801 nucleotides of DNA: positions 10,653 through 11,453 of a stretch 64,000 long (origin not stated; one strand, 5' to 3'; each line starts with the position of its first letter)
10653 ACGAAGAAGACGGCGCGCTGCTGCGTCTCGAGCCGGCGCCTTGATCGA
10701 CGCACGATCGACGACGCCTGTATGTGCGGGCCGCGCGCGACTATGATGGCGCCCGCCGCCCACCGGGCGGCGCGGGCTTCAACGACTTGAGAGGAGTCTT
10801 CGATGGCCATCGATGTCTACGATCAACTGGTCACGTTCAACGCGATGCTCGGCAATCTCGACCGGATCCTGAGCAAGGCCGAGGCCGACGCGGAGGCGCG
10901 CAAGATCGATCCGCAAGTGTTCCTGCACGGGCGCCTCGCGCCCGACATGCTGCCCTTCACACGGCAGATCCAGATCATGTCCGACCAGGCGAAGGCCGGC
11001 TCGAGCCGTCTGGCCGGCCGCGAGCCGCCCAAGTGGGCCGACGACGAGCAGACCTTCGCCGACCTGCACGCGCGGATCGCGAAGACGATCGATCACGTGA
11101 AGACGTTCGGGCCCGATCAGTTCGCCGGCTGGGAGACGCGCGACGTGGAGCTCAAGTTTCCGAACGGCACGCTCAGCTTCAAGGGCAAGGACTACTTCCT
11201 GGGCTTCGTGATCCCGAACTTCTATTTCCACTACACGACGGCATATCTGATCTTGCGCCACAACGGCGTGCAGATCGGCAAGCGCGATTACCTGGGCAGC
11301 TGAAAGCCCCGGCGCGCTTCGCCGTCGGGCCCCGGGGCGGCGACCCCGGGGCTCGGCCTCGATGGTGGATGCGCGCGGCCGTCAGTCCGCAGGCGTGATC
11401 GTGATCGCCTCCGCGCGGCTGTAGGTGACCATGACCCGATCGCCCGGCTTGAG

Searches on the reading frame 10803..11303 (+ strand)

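Call 9: search_protein_families(library=pfam, max_evalue=0.001, proteins=[window:10803-11303:+])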
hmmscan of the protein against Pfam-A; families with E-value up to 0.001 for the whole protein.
window:10803-11303:+ (166 aa): 1 family
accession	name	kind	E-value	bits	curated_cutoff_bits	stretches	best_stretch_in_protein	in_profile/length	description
PF09351.15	DUF1993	-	1.8e-60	204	23.4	1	9-164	6-161/161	Domain of unknown function (DUF1993)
